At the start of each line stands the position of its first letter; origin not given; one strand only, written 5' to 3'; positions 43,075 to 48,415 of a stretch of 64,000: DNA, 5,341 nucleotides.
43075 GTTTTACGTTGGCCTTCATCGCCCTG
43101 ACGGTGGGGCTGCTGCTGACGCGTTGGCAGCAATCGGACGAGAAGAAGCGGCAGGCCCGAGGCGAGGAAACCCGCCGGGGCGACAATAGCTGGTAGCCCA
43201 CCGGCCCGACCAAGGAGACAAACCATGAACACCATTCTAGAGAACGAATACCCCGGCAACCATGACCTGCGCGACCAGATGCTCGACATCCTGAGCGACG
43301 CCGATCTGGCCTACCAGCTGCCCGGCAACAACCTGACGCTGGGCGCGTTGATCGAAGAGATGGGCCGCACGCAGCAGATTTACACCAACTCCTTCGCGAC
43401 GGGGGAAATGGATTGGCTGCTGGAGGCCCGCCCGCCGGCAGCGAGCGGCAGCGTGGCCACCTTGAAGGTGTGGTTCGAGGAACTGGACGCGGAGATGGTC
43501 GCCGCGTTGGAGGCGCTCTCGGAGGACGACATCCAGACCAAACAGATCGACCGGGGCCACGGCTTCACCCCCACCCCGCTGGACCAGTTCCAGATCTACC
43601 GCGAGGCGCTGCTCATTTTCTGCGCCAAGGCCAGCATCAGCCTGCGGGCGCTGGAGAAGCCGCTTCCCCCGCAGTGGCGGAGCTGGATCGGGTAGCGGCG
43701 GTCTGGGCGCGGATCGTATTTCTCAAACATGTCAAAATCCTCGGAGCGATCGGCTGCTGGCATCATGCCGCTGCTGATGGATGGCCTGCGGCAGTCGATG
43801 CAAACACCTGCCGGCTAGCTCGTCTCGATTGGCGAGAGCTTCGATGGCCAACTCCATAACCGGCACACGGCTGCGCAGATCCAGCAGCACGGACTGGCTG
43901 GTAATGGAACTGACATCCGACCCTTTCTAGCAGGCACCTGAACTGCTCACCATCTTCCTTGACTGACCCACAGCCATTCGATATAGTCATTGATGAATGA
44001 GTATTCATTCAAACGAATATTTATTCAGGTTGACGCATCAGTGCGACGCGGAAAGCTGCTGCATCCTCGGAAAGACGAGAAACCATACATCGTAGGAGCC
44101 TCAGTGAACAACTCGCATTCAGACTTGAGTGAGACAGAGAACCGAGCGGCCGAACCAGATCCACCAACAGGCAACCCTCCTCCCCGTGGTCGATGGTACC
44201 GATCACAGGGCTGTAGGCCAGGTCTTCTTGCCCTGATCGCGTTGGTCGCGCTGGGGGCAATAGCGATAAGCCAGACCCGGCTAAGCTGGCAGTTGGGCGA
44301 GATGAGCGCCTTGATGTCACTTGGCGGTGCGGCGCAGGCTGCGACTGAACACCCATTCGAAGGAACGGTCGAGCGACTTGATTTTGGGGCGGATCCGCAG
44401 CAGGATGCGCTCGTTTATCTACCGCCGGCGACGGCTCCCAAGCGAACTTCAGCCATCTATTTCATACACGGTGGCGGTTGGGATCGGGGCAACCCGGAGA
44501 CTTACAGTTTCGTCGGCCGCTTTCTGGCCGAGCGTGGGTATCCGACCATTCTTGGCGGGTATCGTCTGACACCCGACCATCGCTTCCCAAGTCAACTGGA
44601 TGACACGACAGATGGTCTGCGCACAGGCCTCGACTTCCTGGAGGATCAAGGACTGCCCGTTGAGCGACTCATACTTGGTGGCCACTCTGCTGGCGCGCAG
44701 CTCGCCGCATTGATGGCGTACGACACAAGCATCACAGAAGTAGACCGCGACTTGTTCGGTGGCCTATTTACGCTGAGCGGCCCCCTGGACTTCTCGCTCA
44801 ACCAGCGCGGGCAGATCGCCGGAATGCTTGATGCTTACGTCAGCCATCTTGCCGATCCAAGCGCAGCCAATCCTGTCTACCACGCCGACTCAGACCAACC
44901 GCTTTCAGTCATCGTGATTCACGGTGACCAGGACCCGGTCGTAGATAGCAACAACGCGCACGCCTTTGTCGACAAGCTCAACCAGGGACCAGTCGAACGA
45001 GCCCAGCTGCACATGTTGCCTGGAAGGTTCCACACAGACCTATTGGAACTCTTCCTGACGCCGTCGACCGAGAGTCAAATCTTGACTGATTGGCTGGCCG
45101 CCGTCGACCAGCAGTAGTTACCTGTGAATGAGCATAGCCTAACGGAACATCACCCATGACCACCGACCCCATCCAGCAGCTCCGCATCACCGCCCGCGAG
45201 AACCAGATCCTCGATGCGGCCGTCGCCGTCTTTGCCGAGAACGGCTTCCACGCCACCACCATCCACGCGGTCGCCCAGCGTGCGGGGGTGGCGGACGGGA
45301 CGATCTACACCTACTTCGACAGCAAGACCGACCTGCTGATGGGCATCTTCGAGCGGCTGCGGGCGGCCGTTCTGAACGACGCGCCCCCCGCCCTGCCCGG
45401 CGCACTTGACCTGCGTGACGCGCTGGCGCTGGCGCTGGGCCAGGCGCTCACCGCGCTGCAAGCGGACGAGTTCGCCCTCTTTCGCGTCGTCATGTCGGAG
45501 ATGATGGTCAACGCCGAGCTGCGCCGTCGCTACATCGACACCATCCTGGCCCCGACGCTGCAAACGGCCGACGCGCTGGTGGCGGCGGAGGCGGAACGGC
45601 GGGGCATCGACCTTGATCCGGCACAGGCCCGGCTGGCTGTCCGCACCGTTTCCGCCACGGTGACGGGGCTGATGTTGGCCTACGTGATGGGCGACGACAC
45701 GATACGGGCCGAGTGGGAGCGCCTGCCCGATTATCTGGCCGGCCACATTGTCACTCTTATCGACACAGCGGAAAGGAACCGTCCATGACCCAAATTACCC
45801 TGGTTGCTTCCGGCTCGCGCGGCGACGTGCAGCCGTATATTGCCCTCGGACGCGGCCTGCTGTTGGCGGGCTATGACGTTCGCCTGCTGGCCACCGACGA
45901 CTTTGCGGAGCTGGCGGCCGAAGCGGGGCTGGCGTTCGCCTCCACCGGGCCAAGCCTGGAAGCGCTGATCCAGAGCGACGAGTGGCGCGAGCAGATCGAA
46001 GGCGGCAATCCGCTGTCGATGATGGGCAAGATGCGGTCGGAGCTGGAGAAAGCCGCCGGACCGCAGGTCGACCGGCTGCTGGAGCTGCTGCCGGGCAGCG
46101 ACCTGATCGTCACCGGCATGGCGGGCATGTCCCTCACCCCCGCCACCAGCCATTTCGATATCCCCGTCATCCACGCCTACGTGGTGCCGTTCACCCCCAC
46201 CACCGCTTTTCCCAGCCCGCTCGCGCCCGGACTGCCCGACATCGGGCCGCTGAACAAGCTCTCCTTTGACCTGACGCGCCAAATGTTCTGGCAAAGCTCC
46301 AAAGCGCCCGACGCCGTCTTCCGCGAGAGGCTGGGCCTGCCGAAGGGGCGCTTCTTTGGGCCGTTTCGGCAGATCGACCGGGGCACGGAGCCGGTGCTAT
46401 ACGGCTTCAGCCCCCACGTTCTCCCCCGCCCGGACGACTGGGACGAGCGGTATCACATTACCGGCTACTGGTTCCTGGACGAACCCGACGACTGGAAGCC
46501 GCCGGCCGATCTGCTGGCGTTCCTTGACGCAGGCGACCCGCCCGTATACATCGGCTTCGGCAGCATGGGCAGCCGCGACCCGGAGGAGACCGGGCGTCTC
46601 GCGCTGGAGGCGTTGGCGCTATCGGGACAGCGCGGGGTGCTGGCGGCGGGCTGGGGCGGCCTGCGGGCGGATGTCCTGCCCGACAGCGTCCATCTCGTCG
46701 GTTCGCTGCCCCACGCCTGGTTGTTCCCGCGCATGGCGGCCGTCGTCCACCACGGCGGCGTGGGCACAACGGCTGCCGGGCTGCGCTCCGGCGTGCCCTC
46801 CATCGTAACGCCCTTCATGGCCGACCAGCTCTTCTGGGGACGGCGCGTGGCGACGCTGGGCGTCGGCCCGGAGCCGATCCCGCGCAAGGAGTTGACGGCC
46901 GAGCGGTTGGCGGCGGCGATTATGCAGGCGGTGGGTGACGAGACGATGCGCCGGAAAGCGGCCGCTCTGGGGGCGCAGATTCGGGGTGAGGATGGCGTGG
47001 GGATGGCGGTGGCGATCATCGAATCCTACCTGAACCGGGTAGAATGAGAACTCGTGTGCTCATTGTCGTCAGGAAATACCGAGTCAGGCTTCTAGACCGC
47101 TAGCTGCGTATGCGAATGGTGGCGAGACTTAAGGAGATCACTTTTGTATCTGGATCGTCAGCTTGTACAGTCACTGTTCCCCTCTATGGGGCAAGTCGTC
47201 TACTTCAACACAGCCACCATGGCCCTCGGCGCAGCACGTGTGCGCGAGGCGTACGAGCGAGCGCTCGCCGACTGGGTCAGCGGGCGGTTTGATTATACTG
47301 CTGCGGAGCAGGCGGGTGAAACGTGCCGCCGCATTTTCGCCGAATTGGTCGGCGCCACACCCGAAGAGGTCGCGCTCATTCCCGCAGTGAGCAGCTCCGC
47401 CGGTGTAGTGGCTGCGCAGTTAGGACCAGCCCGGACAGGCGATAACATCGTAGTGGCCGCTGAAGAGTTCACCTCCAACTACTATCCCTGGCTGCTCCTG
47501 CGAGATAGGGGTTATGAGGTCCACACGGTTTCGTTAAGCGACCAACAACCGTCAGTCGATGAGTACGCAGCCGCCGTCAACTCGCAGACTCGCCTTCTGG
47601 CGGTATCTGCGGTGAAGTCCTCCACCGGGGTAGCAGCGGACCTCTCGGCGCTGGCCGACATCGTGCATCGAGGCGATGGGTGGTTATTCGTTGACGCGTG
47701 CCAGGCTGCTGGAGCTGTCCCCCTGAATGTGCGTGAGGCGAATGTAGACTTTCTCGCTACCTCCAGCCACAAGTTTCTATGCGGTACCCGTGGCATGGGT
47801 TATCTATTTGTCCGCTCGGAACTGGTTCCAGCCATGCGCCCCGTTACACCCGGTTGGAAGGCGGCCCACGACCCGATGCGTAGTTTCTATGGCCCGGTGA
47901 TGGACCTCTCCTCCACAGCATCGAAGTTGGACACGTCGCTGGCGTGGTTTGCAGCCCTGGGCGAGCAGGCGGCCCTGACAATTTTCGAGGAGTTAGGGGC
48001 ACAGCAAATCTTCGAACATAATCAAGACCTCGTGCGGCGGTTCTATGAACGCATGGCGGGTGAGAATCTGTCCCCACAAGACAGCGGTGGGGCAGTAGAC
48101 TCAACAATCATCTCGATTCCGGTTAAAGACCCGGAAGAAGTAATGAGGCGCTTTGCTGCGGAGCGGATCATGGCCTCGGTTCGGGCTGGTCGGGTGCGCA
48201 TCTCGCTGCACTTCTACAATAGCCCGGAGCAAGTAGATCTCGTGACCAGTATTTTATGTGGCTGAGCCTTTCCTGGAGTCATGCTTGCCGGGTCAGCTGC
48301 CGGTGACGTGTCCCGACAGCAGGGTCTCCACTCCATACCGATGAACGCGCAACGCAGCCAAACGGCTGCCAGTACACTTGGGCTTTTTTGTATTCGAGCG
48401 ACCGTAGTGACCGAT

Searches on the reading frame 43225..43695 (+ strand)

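Call 75: search_protein_families(library=pfam, max_evalue=0.00001, proteins=[window:43225-43695:+])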
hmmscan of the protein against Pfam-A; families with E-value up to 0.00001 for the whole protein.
window:43225-43695:+ (156 aa): 1 family
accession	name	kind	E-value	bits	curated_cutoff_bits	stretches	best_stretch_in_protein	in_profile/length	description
PF12867.12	DinB_2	-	3.5e-06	27.9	24.8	1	18-122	11-114/128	DinB superfamily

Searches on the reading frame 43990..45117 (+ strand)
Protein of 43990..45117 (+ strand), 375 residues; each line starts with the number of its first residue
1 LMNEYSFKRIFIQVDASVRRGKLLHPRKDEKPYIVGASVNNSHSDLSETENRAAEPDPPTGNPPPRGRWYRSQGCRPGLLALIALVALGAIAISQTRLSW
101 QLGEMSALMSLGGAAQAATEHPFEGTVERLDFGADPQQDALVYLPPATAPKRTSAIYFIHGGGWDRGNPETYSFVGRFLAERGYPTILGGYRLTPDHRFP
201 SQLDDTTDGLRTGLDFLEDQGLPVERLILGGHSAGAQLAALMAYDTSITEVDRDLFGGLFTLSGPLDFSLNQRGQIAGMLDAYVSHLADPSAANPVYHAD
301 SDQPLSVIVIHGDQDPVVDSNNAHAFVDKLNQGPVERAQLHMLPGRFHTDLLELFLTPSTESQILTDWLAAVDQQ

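Call 75: search_protein_families(library=pfam, max_evalue=0.00001, proteins=[window:43990-45117:+])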
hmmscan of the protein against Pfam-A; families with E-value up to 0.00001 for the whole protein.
window:43990-45117:+ (375 aa): 3 families
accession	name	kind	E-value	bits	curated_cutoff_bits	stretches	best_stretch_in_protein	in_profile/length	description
PF20434.5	BD-FAE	-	8.8e-20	71.6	26.8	1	142-330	3-215/215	BD-FAE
PF07859.19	Abhydrolase_3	-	4.9e-17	62.8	25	1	157-348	2-206/210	alpha/beta hydrolase fold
PF12146.15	Hydrolase_4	-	3.1e-06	27.1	27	0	305-353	192-237/239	Serine aminopeptidase, S33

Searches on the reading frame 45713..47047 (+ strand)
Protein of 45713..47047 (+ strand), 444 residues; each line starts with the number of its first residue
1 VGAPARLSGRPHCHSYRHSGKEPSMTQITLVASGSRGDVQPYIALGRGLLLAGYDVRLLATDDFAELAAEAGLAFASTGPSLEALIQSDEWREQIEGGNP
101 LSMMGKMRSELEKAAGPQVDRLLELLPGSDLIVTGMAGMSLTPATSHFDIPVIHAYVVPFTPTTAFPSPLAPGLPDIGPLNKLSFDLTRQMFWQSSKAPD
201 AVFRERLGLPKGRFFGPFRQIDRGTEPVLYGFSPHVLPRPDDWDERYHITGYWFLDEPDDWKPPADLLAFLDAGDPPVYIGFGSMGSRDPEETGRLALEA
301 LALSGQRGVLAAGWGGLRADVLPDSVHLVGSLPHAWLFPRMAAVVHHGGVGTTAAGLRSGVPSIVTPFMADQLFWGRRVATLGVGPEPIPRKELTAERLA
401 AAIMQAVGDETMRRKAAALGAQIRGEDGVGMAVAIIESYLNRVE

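Call 75: search_protein_families(library=pfam, max_evalue=0.00001, proteins=[window:45713-47047:+])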
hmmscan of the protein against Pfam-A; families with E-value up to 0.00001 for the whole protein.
window:45713-47047:+ (444 aa): 3 families
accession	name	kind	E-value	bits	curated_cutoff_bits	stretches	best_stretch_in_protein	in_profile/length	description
PF06722.18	EryCIII-like_C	-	3.7e-20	72.8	31.7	1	321-421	28-127/145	Erythromycin biosynthesis protein CIII-like, C-terminal domain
PF00201.24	UDPGT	-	2.3e-09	37.1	19.5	1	278-416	278-415/499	UDP-glucoronosyl and UDP-glucosyl transferase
PF03033.26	Glyco_transf_28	-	3.9e-08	33.9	26.2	1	28-77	1-52/139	Glycosyltransferase family 28 N-terminal domain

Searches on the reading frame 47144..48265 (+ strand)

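Call 14: search_protein_families(library=pfam, proteins=[window:47144-48265:+])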
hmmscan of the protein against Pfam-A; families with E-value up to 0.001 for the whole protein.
window:47144-48265:+ (373 aa): 4 families
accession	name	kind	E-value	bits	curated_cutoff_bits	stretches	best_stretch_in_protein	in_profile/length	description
PF00266.25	Aminotran_5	-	1.3e-42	146.6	21.5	1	32-366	18-370/371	Aminotransferase class-V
PF00155.27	Aminotran_1_2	-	4.1e-06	26.7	19.7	1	66-234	52-244/361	Aminotransferase class I and II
PF01053.26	Cys_Met_Meta_PP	-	7.8e-05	21.8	27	1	82-215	73-203/381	Cys/Met metabolism PLP-dependent enzyme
PF01041.23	DegT_DnrJ_EryC1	-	0.00076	19.2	19.8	0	97-192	62-153/360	DegT/DnrJ/EryC1/StrS aminotransferase family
